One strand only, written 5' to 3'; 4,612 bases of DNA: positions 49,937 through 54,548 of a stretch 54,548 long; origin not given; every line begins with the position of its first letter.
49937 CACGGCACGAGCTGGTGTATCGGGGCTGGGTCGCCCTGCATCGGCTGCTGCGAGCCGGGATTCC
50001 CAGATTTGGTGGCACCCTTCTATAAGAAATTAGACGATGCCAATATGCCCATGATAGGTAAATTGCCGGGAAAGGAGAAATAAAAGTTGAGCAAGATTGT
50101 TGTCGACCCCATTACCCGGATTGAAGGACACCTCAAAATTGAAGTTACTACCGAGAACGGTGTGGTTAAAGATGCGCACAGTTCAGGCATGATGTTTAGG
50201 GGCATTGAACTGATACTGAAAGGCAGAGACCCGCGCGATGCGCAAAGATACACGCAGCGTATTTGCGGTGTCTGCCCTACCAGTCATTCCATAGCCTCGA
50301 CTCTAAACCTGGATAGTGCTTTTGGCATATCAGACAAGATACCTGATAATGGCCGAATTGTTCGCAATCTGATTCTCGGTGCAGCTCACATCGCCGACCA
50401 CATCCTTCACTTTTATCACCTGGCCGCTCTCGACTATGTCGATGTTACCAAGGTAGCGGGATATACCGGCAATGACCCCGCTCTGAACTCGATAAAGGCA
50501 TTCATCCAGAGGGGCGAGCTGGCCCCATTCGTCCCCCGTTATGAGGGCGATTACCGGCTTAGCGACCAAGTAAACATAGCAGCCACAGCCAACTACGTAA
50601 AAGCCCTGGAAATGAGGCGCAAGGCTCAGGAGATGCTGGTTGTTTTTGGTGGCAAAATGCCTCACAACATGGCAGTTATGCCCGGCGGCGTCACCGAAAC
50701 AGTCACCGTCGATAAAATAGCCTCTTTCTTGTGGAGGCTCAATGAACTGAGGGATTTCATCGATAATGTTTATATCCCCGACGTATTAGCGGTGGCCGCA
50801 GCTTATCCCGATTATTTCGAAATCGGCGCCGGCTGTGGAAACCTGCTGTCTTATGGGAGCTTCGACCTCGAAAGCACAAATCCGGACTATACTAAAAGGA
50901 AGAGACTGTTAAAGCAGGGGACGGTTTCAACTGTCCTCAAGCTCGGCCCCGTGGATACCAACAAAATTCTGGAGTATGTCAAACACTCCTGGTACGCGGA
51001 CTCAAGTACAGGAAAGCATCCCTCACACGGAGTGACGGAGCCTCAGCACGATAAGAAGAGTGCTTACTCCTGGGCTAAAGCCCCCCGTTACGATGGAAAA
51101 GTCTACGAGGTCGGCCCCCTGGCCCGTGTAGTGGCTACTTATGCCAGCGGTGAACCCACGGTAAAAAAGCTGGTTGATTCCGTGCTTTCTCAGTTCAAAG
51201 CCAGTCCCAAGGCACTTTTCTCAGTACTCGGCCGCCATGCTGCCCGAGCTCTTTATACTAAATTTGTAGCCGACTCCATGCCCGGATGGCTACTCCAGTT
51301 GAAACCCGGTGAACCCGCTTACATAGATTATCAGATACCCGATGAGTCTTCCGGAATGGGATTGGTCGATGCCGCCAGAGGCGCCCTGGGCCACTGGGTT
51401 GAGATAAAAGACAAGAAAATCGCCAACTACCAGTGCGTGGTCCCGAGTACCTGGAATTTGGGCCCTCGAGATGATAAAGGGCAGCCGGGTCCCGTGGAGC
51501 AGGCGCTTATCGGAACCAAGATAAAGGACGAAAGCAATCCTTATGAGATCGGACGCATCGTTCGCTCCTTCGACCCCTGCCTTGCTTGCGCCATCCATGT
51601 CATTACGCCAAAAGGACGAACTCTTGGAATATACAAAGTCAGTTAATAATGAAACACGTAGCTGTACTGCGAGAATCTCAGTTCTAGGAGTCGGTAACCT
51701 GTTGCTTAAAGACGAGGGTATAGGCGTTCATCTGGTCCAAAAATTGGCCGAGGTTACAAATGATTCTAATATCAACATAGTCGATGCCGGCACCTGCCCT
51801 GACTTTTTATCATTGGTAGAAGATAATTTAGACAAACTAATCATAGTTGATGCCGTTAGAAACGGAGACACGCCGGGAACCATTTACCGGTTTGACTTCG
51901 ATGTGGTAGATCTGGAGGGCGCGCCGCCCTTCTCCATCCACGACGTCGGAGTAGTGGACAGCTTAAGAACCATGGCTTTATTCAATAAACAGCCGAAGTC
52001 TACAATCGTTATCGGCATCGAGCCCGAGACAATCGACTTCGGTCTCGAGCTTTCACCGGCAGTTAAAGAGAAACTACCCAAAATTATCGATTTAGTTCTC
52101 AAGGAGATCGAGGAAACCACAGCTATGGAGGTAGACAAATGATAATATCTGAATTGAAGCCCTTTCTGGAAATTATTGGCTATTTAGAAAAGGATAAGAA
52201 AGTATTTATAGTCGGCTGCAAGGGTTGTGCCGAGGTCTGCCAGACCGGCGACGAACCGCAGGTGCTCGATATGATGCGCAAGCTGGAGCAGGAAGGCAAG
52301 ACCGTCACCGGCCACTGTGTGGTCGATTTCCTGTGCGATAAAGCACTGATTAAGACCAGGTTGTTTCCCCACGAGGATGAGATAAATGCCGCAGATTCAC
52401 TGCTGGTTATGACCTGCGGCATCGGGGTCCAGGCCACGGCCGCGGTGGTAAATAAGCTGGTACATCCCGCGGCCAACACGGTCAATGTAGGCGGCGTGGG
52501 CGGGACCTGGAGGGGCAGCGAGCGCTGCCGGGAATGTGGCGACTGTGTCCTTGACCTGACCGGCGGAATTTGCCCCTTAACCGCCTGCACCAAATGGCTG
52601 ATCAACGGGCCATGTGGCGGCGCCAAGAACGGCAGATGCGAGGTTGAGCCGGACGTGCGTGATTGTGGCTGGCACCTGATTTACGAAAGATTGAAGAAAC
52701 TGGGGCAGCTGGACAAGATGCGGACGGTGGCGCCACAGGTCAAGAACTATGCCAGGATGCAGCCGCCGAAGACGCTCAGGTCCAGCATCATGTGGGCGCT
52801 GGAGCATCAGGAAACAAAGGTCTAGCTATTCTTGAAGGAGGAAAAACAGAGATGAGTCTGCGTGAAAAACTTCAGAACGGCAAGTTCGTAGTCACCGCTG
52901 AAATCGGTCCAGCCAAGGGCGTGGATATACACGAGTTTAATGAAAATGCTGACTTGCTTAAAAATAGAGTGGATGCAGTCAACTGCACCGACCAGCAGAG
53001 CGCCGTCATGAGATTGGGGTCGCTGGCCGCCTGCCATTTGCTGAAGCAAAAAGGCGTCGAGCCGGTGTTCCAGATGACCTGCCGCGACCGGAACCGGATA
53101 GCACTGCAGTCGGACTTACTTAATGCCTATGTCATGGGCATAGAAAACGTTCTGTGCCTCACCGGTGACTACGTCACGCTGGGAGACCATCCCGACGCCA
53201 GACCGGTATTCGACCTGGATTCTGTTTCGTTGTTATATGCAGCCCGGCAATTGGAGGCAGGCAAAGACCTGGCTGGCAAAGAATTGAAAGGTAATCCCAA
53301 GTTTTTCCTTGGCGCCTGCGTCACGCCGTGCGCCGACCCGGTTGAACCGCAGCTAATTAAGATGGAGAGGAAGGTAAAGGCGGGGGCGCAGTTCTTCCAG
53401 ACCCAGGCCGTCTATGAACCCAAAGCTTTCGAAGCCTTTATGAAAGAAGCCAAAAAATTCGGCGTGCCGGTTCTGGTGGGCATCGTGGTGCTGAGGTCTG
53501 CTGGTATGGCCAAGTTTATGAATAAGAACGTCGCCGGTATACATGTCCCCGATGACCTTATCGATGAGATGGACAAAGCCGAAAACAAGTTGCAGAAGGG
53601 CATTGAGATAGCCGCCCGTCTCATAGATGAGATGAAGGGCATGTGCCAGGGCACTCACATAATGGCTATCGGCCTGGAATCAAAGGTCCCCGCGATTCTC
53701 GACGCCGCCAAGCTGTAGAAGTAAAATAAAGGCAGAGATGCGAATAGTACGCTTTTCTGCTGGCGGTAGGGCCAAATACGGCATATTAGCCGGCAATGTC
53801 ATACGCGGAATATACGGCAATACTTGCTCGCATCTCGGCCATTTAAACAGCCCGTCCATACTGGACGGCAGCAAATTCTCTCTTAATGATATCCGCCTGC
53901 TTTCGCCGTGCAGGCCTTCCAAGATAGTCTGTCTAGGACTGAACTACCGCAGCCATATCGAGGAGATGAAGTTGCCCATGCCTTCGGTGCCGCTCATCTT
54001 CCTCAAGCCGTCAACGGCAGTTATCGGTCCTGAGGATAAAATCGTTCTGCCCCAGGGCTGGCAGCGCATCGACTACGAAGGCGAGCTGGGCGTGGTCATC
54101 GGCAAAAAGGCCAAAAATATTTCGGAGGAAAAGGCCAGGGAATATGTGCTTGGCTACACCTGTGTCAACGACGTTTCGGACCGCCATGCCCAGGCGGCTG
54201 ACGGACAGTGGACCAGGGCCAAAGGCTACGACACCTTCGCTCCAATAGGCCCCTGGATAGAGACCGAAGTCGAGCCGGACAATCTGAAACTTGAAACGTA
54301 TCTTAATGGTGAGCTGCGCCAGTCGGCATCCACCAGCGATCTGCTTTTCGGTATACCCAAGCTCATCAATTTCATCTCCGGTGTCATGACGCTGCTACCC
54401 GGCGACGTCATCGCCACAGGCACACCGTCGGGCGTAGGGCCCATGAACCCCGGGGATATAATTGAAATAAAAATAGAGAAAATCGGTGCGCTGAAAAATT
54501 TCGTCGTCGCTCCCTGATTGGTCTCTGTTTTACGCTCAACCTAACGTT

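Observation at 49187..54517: Tat-less [NiFe]-hydrogenase translationally coupled to MetV-MetF: a candidate H2-linked methylene-THF reductase module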

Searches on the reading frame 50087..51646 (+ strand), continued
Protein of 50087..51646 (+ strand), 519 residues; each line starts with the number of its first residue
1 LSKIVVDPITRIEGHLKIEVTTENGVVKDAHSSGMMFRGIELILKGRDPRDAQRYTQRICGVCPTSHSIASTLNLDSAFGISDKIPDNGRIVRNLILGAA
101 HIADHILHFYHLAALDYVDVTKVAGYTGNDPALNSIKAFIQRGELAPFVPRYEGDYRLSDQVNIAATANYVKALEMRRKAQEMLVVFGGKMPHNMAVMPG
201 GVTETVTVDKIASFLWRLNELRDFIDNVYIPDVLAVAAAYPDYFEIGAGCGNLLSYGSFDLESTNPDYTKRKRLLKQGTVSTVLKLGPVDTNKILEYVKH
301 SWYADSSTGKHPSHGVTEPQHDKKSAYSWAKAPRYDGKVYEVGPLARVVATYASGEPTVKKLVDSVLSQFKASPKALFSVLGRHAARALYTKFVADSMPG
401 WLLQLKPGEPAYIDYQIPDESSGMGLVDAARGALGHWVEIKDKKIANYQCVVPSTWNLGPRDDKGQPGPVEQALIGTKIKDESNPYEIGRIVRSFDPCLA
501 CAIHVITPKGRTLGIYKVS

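Call 76: find_encoding_contigs(protein=P0318, flank=6000, max_places=2)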
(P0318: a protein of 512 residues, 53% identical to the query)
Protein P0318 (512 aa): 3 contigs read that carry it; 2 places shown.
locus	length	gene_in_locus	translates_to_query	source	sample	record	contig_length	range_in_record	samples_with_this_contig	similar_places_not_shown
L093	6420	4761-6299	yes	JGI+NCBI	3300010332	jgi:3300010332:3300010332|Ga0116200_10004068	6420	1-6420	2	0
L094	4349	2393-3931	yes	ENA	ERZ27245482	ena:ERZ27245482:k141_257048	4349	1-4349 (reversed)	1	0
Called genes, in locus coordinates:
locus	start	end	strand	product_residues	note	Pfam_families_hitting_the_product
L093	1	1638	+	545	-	PF16656:Pur_ac_phosph_N (faint)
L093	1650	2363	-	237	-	-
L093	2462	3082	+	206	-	PF04961:FTCD_C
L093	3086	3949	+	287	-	PF00763:THF_DHG_CYH, PF02882:THF_DHG_CYH_C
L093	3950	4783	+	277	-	PF01058:Oxidored_q6, PF14720:NiFe_hyd_SSU_C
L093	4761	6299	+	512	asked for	PF27537:HoxH, PF00374:NiFeSe_Hases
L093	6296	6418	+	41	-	?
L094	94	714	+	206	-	PF04961:FTCD_C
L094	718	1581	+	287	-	PF00763:THF_DHG_CYH, PF02882:THF_DHG_CYH_C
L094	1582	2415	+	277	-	PF01058:Oxidored_q6, PF14720:NiFe_hyd_SSU_C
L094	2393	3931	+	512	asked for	PF27537:HoxH, PF00374:NiFeSe_Hases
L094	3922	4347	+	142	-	?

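Call 78: find_encoding_contigs(protein=P0322, flank=6000, max_places=2)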
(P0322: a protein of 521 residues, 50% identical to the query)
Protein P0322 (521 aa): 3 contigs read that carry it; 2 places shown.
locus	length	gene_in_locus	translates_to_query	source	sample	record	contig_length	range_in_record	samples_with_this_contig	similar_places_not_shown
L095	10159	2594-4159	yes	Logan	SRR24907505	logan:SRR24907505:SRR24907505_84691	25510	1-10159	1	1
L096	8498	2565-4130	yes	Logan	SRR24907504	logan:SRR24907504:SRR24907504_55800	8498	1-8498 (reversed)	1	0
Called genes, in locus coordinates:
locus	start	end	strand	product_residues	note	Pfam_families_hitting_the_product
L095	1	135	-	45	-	?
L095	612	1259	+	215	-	PF02085:Cytochrom_CIII, PF14537:Cytochrom_c3_2 (faint)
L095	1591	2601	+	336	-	PF01058:Oxidored_q6, PF14720:NiFe_hyd_SSU_C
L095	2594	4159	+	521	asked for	PF27537:HoxH, PF00374:NiFeSe_Hases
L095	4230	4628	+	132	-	PF02085:Cytochrom_CIII (weak)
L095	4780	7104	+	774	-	PF02743:dCache_1, PF00015:MCPsignal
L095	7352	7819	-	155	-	PF00027:cNMP_binding (weak)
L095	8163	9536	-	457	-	PF16933:PelG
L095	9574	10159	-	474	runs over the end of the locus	PF11997:DUF3492, PF13439:Glyco_transf_4, PF00534:Glycos_transf_1, PF13692:Glyco_trans_1_4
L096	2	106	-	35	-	?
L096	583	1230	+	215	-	PF02085:Cytochrom_CIII, PF14537:Cytochrom_c3_2 (faint)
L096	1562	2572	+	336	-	PF01058:Oxidored_q6, PF14720:NiFe_hyd_SSU_C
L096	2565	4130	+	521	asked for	PF27537:HoxH, PF00374:NiFeSe_Hases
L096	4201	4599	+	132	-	PF02085:Cytochrom_CIII (weak)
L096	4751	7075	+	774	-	PF02743:dCache_1, PF00015:MCPsignal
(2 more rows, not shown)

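Call 79: find_encoding_contigs(protein=P0320, flank=6000, max_places=2)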
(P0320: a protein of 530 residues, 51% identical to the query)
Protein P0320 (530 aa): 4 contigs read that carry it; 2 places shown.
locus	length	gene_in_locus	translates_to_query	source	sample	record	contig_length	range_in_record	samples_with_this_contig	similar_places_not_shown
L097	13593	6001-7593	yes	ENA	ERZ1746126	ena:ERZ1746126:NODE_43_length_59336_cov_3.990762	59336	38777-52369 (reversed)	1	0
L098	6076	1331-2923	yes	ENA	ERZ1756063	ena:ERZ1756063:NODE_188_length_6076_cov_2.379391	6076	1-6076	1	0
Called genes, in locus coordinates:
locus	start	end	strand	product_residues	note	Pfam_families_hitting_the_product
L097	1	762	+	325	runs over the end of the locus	PF00892:EamA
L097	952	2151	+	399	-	PF00174:Oxidored_molyb, PF03404:Mo-co_dimer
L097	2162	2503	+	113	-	-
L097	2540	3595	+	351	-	PF03150:CCP_MauG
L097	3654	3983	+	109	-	PF13442:Cytochrome_CBB3, PF00034:Cytochrom_C (weak)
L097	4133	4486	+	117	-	PF02656:DUF202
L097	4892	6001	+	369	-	PF01058:Oxidored_q6, PF14720:NiFe_hyd_SSU_C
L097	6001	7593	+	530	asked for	PF27537:HoxH, PF00374:NiFeSe_Hases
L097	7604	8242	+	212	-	PF01292:Ni_hydr_CYTB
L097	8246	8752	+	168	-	PF01750:HycI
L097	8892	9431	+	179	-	PF01455:HupF_HypC, PF01155:HypA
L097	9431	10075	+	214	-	PF02492:cobW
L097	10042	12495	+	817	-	PF00708:Acylphosphatase, PF07503:zf-HYPF, PF01300:Sua5_yciO_yrdC, PF17788:HypF_C, PF22521:HypF_C_2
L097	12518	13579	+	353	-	PF01924:HypD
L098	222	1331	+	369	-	PF01058:Oxidored_q6, PF14720:NiFe_hyd_SSU_C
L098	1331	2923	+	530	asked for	PF27537:HoxH, PF00374:NiFeSe_Hases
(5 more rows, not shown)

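Call 82: find_related_loci(query=P0318, collection=metagenome_contigs, flank=7000)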
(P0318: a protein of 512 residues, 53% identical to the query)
Query P0318 (512 aa) in metagenome_contigs; peptide patterns used: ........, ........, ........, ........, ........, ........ (x = any residue, [..] = any of these).
283 stretches matched a pattern; 19 encode a relative of the query (tblastn E <= 1e-3); 19 distinct loci.
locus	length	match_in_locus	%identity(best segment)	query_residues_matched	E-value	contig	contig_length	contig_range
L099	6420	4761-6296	100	1-512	0e+0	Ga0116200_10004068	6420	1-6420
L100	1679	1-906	100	211-512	0e+0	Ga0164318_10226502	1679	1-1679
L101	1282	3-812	86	243-512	7e-173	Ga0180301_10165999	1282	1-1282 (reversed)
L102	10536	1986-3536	47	2-510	5e-155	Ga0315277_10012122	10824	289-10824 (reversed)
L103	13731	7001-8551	47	2-510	5e-155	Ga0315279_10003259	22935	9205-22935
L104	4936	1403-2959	40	1-510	4e-117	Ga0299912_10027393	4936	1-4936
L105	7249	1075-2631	39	1-510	3e-115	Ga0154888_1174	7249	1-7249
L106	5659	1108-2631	43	1-499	2e-114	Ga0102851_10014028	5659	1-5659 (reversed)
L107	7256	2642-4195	41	1-501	6e-114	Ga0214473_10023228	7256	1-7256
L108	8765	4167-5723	42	1-510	1e-113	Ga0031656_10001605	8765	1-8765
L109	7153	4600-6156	42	1-510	1e-113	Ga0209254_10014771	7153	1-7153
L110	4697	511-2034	40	1-499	2e-113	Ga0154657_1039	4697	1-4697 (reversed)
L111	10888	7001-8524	41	1-499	4e-112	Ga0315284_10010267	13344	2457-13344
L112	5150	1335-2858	41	1-499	2e-112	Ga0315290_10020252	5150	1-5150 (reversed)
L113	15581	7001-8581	39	1-510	2e-111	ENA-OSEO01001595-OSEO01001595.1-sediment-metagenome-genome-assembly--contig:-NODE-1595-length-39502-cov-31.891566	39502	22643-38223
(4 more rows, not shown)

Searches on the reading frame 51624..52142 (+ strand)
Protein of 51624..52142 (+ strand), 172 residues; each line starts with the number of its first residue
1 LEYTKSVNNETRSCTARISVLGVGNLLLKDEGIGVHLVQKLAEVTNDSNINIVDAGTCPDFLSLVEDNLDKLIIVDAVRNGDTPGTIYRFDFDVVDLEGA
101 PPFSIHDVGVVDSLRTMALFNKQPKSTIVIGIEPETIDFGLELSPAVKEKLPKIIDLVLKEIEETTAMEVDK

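Call 3: search_protein_families(library=pfam, proteins=[window:51624-52142:+])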
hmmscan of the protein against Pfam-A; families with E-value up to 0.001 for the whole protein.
window:51624-52142:+ (172 aa): 1 family
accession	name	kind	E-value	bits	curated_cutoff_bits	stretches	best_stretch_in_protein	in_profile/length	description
PF01750.23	HycI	-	1.3e-27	96.6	23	1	35-161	1-130/130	Hydrogenase maturation protease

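Call 4: search_protein_families(library=ncbifam, proteins=[window:51624-52142:+])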
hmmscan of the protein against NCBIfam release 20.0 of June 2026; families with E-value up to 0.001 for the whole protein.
window:51624-52142:+ (172 aa): 7 families
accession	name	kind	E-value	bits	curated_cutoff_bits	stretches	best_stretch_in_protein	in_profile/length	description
TIGR00072.1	hydrog_prot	superfamily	1.2e-38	132.4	47.45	1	20-162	2-145/145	hydrogenase maturation protease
NF045519.1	NiFeSe_H2_mat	exception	7.5e-34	116.8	190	1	17-165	2-150/152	NiFeSe hydrogenase maturation protease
TIGR00140.1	hupD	subfamily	4e-32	111.2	151.8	1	18-164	1-149/151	HyaD/HybD family hydrogenase maturation endopeptidase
NF007777.0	PRK10466.1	equivalog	1.8e-25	89.6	190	1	17-168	2-155/164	HyaD/HybD family hydrogenase maturation endopeptidase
TIGR00130.1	frhD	equivalog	3.8e-18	66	134.95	1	16-163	3-152/153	coenzyme F420-reducing hydrogenase, FrhD protein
TIGR00142.1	hycI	equivalog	4.8e-18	65.3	119.1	1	20-164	3-144/146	hydrogenase maturation peptidase HycI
NF007616.0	PRK10264.1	equivalog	4.1e-12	46.2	261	1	16-155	4-146/195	hydrogenase 1 maturation protease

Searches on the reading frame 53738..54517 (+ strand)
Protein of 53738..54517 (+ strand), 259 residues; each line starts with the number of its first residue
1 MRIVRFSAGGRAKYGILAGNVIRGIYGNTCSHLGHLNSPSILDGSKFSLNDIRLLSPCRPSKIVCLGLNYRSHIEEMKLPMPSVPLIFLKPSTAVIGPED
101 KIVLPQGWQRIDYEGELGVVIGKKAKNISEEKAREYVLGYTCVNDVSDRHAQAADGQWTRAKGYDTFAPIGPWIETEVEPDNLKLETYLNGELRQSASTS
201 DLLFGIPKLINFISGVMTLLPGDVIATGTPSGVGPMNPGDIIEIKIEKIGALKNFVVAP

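Call 3: search_protein_families(library=pfam, proteins=[window:53738-54517:+])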
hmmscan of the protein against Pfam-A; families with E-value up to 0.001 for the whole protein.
window:53738-54517:+ (259 aa): 2 families
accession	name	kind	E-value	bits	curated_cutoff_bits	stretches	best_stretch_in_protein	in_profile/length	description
PF01557.24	FAA_hydrolase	-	7.1e-70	235.4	23.9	1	62-257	1-214/214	Fumarylacetoacetate (FAA) hydrolase C-terminal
PF10370.14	Rv2993c-like_N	-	1.9e-07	32.3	21.3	1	1-57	1-50/50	Rv2993c-like, N-terminal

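Call 4: search_protein_families(library=ncbifam, proteins=[window:53738-54517:+])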
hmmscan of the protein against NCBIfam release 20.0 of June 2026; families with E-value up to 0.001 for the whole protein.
window:53738-54517:+ (259 aa): 7 families
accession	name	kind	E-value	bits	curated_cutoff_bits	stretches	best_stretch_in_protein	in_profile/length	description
TIGR02303.1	HpaG-C-term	equivalog_domain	4.4e-61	206.5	276.4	1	44-257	26-243/245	4-hydroxyphenylacetate degradation bifunctional isomerase/decarboxylase, C-terminal subunit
NF053535.1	DhyDRhmHlse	equivalog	2e-55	188.1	500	1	57-258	66-280/284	2,4-didehydro-3-deoxy-L-rhamnonate hydrolase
NF011750.0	PRK15203.1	equivalog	1.4e-46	159.2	811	1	60-257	222-423/429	4-hydroxyphenylacetate degradation bifunctional isomerase/decarboxylase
NF009399.0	PRK12764.1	equivalog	8.4e-46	157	444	1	58-248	19-211/501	fumarylacetoacetate hydrolase family protein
NF007967.0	PRK10691.1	equivalog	1.4e-41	142.3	201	1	61-248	17-211/219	fumarylacetoacetate hydrolase family protein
TIGR02305.1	HpaG-N-term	equivalog_domain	6.3e-37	127.1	228.65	1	64-255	4-204/205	4-hydroxyphenylacetate degradation bifunctional isomerase/decarboxylase, N-terminal subunit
TIGR01266.1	fum_ac_acetase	equivalog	0.00025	20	375.3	0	109-157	195-246/420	fumarylacetoacetase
